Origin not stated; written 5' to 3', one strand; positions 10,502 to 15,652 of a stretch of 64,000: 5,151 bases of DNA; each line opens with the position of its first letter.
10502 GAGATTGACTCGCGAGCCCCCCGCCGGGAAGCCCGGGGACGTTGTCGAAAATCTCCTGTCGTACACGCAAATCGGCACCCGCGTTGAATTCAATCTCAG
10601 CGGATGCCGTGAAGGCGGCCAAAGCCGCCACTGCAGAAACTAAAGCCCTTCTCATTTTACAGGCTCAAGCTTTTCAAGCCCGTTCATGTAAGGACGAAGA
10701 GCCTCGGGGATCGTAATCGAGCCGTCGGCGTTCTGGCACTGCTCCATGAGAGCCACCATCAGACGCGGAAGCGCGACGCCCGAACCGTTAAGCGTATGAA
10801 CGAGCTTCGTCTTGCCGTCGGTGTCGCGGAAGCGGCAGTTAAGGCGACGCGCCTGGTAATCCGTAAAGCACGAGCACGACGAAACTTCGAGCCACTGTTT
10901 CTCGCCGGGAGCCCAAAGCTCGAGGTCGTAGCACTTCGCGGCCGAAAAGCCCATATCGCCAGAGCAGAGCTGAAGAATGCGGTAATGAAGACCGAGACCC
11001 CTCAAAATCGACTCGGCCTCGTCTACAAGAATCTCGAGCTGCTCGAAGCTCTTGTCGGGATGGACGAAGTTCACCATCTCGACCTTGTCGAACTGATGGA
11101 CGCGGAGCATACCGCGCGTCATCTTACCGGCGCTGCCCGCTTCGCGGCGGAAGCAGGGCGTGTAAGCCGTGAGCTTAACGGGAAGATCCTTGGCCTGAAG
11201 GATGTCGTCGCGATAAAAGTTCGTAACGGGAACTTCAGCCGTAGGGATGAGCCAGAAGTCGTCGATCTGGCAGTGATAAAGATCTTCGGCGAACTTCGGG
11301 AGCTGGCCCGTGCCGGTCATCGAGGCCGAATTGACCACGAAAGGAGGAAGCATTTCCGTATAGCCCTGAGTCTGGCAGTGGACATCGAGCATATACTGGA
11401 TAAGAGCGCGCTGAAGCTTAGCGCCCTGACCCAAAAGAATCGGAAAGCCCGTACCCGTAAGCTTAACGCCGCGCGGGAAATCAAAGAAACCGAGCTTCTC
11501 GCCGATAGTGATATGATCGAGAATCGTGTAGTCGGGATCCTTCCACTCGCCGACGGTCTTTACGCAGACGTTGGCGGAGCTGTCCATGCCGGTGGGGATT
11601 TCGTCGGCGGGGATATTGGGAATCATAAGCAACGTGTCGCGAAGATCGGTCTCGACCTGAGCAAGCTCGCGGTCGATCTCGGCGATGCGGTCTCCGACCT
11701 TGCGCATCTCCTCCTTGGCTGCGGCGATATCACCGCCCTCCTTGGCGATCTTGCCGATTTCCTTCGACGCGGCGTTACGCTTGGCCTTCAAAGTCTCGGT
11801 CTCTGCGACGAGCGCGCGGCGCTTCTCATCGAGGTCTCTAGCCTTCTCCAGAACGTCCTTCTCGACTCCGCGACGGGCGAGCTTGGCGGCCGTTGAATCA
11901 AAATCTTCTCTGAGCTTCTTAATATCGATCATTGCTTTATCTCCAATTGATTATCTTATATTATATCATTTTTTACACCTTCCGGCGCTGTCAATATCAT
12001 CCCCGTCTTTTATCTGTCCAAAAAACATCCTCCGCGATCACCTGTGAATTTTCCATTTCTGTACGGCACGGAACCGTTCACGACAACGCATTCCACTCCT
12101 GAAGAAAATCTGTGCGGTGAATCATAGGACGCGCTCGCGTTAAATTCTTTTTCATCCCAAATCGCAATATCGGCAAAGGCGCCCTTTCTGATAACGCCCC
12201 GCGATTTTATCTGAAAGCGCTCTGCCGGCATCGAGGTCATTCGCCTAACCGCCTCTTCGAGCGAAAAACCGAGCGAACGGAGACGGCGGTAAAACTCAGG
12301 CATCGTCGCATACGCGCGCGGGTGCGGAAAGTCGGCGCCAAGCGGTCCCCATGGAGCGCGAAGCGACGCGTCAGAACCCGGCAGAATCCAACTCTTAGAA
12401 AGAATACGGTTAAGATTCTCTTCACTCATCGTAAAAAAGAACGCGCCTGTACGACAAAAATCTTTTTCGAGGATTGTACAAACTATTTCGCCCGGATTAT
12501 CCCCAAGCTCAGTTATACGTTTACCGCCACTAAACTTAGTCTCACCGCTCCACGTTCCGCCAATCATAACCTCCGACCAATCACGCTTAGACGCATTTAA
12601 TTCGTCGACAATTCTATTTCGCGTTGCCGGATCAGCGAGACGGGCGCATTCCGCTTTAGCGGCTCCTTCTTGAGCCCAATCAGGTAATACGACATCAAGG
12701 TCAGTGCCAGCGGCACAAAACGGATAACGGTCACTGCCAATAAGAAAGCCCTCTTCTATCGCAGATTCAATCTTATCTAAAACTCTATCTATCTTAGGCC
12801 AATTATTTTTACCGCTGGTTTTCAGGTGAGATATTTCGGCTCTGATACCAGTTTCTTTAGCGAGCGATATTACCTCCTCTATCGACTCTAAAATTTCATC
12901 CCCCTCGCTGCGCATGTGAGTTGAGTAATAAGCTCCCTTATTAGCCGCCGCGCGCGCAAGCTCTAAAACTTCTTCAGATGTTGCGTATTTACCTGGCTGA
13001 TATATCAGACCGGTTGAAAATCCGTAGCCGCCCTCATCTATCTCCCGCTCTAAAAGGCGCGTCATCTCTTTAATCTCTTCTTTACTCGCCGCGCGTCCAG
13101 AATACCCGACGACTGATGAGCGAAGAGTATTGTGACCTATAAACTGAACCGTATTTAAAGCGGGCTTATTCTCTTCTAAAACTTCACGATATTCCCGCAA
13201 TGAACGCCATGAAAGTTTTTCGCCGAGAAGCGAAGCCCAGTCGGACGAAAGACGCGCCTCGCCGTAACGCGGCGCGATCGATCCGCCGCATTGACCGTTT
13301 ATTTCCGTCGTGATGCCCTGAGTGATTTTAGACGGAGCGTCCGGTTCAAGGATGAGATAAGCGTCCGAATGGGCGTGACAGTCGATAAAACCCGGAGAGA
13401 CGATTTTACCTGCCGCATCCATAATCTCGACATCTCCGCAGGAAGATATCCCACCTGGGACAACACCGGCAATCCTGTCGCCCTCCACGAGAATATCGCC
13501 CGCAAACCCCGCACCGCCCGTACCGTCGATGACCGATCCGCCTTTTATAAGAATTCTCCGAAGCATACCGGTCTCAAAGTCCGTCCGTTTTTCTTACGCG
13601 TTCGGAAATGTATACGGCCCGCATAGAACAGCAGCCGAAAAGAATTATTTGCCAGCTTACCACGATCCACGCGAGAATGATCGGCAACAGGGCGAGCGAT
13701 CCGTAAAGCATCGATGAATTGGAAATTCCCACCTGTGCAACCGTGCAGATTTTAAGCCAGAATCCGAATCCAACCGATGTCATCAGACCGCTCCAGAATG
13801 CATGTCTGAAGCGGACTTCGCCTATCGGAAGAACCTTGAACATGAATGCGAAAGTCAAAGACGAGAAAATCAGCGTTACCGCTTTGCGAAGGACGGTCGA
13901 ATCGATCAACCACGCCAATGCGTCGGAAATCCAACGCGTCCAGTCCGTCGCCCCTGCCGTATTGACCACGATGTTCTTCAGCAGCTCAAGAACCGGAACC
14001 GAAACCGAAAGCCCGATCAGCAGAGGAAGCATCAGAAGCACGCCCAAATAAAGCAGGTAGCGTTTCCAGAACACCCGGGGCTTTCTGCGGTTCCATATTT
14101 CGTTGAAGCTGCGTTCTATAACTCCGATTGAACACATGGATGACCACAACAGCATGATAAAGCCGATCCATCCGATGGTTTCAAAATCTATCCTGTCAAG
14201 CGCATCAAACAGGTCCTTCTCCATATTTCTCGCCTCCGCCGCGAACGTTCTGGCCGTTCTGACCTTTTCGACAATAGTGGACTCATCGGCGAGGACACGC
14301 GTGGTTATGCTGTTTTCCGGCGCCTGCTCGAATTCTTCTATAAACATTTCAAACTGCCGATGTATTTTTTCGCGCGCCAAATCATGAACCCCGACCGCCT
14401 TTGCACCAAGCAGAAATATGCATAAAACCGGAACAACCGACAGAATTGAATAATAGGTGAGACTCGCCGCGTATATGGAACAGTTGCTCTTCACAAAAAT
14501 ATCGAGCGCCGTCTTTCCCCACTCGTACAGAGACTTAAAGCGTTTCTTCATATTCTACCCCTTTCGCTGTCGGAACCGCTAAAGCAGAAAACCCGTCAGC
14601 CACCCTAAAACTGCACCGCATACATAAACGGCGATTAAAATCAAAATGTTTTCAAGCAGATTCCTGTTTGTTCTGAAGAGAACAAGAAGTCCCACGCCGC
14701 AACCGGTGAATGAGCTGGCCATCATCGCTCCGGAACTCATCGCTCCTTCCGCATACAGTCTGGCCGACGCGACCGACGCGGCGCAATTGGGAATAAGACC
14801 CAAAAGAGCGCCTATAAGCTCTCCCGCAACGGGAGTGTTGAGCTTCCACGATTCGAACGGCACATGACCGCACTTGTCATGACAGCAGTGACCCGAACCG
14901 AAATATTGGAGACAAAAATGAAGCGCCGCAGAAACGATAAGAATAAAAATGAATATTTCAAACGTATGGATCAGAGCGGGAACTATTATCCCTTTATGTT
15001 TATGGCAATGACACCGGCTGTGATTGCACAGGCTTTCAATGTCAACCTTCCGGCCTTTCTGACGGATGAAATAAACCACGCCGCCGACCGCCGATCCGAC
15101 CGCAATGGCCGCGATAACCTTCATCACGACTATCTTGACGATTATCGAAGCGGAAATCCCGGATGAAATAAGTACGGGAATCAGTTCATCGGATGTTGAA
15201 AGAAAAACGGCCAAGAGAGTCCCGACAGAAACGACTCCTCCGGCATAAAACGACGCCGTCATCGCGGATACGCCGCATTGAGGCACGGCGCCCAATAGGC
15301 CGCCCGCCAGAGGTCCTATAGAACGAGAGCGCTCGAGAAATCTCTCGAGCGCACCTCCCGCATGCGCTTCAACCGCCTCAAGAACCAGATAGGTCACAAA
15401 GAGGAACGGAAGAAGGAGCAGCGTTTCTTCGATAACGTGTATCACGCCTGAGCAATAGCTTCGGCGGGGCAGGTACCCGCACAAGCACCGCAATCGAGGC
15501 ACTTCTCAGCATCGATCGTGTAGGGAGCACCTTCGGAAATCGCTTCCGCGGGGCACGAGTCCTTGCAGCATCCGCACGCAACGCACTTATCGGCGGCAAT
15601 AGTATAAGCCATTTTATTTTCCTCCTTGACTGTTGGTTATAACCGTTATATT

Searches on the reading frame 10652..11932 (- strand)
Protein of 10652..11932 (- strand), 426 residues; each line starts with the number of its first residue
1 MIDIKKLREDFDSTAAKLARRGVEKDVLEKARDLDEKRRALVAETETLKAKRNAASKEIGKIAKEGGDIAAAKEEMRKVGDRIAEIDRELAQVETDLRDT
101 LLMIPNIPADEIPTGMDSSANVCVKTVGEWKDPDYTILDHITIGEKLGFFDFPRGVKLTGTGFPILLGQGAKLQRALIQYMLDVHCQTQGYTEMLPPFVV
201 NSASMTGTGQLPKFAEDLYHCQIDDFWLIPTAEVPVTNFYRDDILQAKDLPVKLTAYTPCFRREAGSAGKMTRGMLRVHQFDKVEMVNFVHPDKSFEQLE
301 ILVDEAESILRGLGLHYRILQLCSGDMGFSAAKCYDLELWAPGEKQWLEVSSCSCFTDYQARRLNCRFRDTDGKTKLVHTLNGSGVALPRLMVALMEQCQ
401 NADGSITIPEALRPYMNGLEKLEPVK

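Call 62: search_protein_families(library=pfam, proteins=[window:10652-11932:-], max_evalue=0.00001)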
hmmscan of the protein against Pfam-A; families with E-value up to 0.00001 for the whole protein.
window:10652-11932:- (426 aa): 2 families
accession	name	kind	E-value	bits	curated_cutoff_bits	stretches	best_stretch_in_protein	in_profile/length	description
PF00587.30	tRNA-synt_2b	-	4.5e-38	131.5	29.3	1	224-398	9-178/179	tRNA synthetase class II core domain (G, H, P, S and T)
PF02403.27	Seryl_tRNA_N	-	2e-29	102.4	28.2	1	1-108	1-108/108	Seryl-tRNA synthetase N-terminal domain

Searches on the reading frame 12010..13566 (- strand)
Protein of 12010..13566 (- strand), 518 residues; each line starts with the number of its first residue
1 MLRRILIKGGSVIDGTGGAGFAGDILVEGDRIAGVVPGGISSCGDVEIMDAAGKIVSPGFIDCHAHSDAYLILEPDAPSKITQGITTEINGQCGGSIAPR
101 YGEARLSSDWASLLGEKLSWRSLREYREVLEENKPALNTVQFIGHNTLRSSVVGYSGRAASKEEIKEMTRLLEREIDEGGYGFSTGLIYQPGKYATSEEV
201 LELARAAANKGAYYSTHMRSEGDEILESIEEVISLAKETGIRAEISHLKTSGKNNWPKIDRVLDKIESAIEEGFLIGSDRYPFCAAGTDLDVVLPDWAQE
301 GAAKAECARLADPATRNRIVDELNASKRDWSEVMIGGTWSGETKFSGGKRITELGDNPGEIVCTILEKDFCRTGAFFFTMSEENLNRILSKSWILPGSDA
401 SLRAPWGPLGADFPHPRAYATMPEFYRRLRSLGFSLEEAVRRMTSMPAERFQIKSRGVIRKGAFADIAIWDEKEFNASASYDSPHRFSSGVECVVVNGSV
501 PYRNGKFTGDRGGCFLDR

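Call 7: search_protein_families(library=pfam, proteins=[window:12010-13566:-])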
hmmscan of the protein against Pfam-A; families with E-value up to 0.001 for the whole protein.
window:12010-13566:- (518 aa): 2 families
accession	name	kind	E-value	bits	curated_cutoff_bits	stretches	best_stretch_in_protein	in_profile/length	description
PF07969.17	Amidohydro_3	-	4.2e-27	96.2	29.7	1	47-500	1-470/472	Amidohydrolase family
PF01979.26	Amidohydro_1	-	1.5e-10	41.3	25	1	431-498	278-342/345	Amidohydrolase family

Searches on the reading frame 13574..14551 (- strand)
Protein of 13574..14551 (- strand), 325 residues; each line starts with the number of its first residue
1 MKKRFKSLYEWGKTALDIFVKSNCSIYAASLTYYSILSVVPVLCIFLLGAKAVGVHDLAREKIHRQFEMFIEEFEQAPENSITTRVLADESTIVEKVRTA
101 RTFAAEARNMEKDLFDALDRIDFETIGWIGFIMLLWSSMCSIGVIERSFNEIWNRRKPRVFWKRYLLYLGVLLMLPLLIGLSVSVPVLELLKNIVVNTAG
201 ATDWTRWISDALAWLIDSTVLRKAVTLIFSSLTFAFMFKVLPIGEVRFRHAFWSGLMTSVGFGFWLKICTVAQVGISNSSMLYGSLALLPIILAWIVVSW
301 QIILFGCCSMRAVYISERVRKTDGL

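Call 7: search_protein_families(library=pfam, proteins=[window:13574-14551:-])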
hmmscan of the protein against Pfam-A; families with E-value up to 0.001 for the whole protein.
window:13574-14551:- (325 aa): 1 family
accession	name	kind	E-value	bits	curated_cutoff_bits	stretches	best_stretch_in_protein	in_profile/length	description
PF03631.20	Virul_fac_BrkB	-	4.3e-38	131.9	33.7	1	22-307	3-249/259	Virulence factor BrkB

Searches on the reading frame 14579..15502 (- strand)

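Call 7: search_protein_families(library=pfam, proteins=[window:14579-15502:-])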
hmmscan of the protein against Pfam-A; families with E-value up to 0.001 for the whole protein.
window:14579-15502:- (307 aa): 1 family
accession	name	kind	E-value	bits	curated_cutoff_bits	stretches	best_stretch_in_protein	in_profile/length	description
PF11449.14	ArsP_2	-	4.1e-15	56.2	32.5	1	33-198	20-180/359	Putative, 10TM heavy-metal exporter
